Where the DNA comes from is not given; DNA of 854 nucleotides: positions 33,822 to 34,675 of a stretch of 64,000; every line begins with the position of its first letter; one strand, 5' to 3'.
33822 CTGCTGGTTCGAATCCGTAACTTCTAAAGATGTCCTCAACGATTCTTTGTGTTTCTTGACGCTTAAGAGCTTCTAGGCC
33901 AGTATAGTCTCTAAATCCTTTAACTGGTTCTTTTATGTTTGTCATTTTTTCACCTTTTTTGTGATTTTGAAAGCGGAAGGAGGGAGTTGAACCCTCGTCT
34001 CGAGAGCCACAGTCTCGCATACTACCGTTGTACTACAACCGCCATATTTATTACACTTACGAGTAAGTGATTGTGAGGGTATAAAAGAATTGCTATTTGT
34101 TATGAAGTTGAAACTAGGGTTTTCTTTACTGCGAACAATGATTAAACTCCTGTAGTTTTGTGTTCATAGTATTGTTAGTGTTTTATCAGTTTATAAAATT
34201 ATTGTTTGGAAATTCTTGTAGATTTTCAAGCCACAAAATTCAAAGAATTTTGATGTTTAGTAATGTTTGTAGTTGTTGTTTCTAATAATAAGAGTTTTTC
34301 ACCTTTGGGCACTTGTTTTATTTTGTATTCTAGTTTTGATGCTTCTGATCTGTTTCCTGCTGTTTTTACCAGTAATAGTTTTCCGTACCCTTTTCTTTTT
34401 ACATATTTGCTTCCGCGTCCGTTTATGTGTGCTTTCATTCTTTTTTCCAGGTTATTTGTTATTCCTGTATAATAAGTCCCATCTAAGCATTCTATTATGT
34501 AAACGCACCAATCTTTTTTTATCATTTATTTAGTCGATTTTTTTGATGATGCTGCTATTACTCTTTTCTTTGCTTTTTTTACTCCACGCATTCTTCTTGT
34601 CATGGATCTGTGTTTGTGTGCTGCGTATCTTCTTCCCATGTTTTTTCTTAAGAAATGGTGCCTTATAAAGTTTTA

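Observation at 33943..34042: tRNA-His with two U-U acceptor mismatches sits directly upstream of hisS; the long ORF call reads through the tRNA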

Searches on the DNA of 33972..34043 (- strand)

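Call 28: build_rna_model(alignment_id=A2, structure=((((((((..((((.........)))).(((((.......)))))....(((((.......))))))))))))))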
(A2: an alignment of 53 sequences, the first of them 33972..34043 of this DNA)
Model R1 built from alignment A2 (53 sequences, 74 columns); structure: as given.
model positions 72; base pairs 22; branch points 2; effective number of sequences 2.05; information 0.782 bits per position. Calibrated on 0.2 Mb of random sequence (short: E-values are rough).
structure used (alignment columns):
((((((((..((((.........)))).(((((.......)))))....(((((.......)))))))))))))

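Call 29: search_with_rna_model(model_id=R1, sources=[L003, L006, L017, L018, L019, L023, L028, L030, L033, L034, L041, L042, L043, L044, L049, L050, L051, L053, L056, L059, L062, L064, L065, L068, L069, L070, L077, L079], max_evalue=1, show_alignments=10)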
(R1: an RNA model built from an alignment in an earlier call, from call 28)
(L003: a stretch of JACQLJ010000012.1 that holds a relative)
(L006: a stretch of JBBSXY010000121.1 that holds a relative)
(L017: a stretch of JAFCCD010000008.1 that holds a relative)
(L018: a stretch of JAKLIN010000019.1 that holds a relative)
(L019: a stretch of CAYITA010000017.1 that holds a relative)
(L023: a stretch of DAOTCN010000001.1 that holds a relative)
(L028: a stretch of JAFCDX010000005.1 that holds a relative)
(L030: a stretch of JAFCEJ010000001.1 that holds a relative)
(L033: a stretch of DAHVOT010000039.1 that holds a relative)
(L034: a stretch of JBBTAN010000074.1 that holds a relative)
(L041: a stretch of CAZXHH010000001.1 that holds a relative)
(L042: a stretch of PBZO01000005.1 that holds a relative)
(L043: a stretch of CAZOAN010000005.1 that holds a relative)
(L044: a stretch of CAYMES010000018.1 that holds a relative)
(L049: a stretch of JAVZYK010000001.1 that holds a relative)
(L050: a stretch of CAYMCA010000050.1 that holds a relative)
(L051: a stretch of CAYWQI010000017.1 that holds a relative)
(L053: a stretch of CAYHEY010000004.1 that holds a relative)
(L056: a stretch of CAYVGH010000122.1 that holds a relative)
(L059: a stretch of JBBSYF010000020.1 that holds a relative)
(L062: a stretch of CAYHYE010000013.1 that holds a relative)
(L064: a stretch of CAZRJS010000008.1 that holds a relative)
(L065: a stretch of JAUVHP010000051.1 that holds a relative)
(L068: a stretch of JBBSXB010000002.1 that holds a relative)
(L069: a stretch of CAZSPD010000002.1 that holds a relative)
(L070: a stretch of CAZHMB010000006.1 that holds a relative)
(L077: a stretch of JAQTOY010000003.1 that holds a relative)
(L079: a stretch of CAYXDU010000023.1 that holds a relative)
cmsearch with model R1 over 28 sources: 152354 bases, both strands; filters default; matches with E-value up to 1: 15.
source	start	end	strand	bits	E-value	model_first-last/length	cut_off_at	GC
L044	881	982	+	81.6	5.7e-19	1-72/72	no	0.48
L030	2331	2441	+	76.1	1.7e-17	1-72/72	no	0.47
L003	1556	1684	+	75.5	2.4e-17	1-72/72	no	0.51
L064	2368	2458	+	72.1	2e-16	1-72/72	no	0.43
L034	41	166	+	71.2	3.4e-16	1-72/72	no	0.52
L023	2223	2348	+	68.3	1.9e-15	1-72/72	no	0.49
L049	2363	2467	+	67.9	2.5e-15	1-72/72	no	0.55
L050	1342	1495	+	66.6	5.7e-15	1-72/72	no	0.5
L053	2321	2422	+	64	2.8e-14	1-72/72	no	0.47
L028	2365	2456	+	51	7.7e-11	1-72/72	no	0.5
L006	1782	1853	+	49.2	2.4e-10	1-72/72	no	0.53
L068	2818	2890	+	47.5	7e-10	1-72/72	no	0.56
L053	1308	1391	-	39.3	1e-07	1-72/72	no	0.58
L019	1816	1905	+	29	5.5e-05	1-72/72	no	0.5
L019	1738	1803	+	26.6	0.00025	1-72/72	no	0.55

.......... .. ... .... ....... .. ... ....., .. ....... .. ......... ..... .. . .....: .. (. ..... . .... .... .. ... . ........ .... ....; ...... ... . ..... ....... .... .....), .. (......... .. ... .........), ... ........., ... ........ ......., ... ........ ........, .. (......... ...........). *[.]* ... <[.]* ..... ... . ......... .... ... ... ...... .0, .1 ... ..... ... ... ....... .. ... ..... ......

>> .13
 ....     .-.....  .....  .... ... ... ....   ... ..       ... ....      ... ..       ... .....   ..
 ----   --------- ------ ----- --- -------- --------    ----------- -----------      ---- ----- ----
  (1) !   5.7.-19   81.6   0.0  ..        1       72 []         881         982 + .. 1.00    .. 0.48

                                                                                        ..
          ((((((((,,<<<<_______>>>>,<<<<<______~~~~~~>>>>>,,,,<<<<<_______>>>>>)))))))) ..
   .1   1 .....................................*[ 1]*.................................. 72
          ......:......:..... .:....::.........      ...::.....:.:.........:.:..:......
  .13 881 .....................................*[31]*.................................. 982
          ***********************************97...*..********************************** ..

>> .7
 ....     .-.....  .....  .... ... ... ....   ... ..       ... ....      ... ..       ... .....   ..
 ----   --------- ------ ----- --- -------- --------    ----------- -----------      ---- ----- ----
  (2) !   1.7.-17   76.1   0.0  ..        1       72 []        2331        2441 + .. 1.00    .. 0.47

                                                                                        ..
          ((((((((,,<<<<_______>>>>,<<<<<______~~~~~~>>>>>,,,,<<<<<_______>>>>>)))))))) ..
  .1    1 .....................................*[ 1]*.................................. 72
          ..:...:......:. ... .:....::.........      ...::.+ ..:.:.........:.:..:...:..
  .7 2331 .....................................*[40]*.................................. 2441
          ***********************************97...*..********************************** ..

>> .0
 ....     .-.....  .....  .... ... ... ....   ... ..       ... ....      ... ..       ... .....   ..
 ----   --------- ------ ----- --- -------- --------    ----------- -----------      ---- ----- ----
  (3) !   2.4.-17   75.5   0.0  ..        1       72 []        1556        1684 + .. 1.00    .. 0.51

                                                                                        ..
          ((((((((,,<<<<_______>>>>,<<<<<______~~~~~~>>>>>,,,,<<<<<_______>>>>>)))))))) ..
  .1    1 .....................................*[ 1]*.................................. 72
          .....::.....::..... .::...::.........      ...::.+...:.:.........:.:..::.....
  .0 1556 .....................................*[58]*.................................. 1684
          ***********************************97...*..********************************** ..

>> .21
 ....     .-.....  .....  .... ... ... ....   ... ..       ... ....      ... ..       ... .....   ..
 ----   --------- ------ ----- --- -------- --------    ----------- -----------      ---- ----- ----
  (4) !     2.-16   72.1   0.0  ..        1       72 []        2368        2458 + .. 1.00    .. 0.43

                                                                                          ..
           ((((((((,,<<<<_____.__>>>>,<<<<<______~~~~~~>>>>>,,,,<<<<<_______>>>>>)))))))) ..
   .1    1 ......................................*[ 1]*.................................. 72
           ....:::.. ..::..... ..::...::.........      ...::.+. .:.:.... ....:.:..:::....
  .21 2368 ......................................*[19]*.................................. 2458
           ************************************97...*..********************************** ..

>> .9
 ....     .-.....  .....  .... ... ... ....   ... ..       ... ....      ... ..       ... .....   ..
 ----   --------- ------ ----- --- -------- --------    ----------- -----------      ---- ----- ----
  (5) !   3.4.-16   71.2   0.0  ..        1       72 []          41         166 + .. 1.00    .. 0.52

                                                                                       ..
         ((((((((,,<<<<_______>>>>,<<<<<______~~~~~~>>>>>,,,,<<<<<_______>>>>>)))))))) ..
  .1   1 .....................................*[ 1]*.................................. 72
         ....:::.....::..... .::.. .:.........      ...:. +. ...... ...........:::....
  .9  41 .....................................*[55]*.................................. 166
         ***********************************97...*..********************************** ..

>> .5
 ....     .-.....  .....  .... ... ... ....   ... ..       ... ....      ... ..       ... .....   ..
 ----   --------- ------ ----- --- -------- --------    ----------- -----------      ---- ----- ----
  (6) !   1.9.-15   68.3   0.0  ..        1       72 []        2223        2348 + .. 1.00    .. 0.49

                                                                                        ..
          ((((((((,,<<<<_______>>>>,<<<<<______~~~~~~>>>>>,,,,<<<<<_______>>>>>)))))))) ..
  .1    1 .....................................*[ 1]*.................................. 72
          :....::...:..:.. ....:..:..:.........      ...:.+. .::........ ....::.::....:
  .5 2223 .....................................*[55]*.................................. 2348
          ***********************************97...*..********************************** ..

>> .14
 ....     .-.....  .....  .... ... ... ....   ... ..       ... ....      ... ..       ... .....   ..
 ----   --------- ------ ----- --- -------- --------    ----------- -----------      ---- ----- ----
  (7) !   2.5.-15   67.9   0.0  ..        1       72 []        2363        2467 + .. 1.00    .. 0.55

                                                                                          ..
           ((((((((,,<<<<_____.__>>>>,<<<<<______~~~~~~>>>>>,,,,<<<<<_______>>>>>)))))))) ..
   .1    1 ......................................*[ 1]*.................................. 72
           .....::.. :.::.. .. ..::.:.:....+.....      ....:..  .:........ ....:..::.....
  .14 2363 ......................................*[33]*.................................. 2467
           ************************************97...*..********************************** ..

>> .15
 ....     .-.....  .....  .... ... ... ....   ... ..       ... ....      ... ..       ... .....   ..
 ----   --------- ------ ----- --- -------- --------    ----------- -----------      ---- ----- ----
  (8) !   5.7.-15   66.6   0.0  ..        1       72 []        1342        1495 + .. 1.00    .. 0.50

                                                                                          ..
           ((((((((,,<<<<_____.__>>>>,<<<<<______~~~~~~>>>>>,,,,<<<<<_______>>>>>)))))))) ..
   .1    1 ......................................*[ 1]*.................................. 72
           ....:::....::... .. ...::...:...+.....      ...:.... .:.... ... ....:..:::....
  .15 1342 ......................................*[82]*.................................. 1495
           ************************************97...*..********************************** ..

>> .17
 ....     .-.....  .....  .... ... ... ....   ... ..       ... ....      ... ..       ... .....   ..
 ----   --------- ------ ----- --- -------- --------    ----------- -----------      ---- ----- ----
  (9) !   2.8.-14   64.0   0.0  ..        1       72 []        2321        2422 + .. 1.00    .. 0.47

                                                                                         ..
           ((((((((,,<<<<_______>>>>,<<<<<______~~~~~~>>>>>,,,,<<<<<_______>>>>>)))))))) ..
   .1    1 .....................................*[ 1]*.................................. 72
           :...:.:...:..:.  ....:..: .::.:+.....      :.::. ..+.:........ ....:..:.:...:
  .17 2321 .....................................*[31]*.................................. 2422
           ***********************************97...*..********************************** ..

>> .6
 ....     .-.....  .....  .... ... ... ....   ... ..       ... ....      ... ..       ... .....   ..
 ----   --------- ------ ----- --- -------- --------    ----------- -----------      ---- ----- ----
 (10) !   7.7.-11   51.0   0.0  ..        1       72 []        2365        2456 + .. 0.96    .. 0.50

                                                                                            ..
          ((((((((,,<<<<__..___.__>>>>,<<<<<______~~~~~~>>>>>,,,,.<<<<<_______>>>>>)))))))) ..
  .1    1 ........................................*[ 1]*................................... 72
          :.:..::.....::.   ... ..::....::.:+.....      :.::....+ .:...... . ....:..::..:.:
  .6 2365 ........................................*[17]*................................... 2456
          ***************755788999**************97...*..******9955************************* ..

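Call 45: search_with_rna_model(model_id=R1, source=L019, max_evalue=1, show_alignments=3)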
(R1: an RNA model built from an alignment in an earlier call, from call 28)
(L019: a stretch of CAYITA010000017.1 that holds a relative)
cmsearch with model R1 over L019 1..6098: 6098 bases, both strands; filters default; matches with E-value up to 1: 2.
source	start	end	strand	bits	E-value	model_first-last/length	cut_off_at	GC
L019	1816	1905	+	29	2.2e-06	1-72/72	no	0.5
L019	1738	1803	+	26.6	9.9e-06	1-72/72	no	0.55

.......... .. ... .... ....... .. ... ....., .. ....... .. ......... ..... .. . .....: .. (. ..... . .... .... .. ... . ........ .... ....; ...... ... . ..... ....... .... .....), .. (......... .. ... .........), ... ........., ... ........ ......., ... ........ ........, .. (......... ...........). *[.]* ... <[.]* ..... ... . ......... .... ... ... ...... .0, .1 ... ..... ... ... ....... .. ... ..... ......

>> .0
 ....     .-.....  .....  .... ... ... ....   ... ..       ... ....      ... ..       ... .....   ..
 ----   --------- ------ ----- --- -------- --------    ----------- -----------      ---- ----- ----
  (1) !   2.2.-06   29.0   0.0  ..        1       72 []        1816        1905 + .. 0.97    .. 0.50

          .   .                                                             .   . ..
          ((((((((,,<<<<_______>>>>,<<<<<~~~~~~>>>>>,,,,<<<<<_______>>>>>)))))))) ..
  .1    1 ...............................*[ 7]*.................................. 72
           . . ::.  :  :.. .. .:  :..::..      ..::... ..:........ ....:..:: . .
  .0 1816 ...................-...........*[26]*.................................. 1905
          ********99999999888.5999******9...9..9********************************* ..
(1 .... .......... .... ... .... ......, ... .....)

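Call 67: search_with_rna_model(model_id=R1, sources=[L085, L086, L087, L088, L089, L090, L091, L092, L093, L094, L095, L096, L097, L098, L099, L100, L101, L102, L103, L104, L105, L106, L107, L108, L109, L110, L111, L112, L113, L114, L115, L116, L117, L118, L119, L120, L121, L122, L123, L124, L125, L126, L127, L128, L129, L130, L131, L132, L133, L134, L135, L136, L137, L138, L139, L140, L141, L142, L143, L144, L145, L146, L147, L148, L149, L150, L151, L152, L153, L154, L155, L156, L157, L158, L159, L160, L161, L162, L163, L164], max_evalue=0.001)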
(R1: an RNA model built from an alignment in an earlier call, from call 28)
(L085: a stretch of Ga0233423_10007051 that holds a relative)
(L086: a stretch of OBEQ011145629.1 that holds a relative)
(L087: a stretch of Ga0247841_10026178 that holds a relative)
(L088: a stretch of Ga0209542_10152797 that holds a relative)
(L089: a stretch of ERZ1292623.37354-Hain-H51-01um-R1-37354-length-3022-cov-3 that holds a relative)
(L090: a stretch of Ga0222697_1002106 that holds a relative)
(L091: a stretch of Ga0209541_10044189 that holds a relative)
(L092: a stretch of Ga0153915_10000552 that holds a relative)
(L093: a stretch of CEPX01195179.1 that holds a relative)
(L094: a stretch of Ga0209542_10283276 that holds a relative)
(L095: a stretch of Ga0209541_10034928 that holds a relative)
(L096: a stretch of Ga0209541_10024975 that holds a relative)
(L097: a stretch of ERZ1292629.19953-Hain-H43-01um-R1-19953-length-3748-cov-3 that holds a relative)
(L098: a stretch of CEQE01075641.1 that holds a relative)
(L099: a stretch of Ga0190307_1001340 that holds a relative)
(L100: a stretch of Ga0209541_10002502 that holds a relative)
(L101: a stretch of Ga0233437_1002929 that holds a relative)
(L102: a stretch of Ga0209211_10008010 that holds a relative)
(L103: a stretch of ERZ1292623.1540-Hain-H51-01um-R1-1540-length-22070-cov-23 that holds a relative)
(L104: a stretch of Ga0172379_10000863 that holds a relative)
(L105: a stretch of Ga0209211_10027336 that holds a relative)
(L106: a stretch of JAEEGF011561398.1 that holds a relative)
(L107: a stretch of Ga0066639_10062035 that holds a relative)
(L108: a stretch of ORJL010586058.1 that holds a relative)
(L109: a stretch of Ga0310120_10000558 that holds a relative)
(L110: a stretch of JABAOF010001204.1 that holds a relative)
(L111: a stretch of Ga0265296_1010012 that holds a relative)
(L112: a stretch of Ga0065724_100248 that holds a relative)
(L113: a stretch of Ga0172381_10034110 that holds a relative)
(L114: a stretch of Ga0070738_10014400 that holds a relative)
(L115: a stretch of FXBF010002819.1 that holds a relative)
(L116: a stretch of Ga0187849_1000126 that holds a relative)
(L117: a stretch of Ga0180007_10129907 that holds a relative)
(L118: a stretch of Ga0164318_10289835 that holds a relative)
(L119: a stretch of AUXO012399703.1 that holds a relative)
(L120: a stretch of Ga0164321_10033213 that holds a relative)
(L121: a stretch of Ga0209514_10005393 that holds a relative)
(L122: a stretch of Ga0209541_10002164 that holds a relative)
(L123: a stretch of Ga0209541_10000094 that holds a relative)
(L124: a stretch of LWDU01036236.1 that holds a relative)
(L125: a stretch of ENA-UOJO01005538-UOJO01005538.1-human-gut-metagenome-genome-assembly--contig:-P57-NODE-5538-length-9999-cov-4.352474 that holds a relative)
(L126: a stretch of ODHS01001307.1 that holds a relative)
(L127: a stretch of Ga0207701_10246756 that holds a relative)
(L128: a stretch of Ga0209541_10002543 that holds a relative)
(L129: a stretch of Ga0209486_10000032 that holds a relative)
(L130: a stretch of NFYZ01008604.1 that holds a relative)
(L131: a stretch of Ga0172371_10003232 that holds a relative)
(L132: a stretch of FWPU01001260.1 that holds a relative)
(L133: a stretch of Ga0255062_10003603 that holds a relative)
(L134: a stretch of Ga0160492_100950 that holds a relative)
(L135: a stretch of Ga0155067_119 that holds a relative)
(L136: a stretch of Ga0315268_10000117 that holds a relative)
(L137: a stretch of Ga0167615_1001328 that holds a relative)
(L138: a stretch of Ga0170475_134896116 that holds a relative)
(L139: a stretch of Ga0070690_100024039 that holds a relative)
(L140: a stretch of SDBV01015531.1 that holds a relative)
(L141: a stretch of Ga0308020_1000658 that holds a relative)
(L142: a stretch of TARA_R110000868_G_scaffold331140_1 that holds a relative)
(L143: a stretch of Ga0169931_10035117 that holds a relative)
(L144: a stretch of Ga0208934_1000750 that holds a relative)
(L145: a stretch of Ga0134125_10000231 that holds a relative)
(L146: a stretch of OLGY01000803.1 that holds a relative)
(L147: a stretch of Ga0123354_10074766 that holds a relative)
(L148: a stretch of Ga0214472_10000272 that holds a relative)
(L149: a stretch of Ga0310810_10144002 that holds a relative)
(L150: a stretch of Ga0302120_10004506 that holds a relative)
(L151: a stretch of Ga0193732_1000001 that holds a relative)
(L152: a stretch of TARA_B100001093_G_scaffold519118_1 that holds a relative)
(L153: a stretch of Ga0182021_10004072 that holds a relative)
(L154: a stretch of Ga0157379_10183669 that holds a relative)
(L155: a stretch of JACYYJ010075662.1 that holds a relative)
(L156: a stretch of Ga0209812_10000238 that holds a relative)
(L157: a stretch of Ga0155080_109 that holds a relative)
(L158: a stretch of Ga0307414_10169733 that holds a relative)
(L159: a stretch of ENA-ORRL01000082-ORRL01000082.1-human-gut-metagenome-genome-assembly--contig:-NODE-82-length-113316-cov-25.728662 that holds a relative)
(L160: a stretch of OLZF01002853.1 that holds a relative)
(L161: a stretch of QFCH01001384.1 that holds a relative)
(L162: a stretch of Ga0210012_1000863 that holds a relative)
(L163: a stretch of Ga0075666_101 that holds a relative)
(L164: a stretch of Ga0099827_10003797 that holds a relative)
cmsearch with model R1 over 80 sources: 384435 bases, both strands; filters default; matches with E-value up to 0.001: 25.
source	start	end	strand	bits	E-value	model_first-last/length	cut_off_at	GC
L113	1983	2054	+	90.3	7e-21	1-72/72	no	0.57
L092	1387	1458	+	88.2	2.6e-20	1-72/72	no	0.57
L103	2253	2324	+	82.7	7.3e-19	1-72/72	no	0.57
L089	1960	2031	+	82.4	8.8e-19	1-72/72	no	0.57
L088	131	202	+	77.7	1.5e-17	1-72/72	no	0.54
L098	1319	1390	+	77.7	1.6e-17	1-72/72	no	0.6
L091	212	284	+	75.2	7.2e-17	1-72/72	no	0.53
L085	1112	1183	+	73.9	1.6e-16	1-72/72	no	0.57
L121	2285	2356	-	73.8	1.7e-16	1-72/72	no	0.57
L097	770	841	+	73.2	2.4e-16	1-72/72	no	0.58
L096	303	374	+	69.8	2e-15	1-72/72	no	0.56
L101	1483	1577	+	68.7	3.8e-15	1-72/72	no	0.48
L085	278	350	+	68.3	5.1e-15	1-72/72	no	0.55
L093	1876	2049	+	65.7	2.4e-14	1-72/72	no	0.5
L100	2323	2436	+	60.4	6.3e-13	1-72/72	no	0.5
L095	2199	2274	+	54.5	2.4e-11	1-72/72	no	0.57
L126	1249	1321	+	52.5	7.8e-11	1-72/72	no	0.63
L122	4289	4361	+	49.2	5.9e-10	1-72/72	no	0.66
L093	798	871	+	47.8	1.4e-09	1-72/72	no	0.58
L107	386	503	+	44.2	1.3e-08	1-72/72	no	0.62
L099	3562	3637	+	43.3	2.2e-08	1-72/72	no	0.66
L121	3776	3848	+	41.2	7.9e-08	1-72/72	no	0.52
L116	2242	2329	-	34.3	5.6e-06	1-72/72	no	0.58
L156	2268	2342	-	33.5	8.8e-06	1-72/72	no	0.6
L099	2378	2469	+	28.7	0.00017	1-72/72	no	0.65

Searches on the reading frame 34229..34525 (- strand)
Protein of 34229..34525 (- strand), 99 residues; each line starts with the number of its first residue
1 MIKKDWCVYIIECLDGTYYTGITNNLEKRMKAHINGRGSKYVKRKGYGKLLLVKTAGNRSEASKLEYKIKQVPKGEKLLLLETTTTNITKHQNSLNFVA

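Call 8: search_protein_families(library=pfam, proteins=[window:34229-34525:-])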
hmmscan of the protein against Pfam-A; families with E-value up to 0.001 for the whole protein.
window:34229-34525:- (99 aa): 1 family
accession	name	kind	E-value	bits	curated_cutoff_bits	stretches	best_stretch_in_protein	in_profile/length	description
PF01541.30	GIY-YIG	-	8.7e-17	61.6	22.6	1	6-72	2-71/78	GIY-YIG catalytic domain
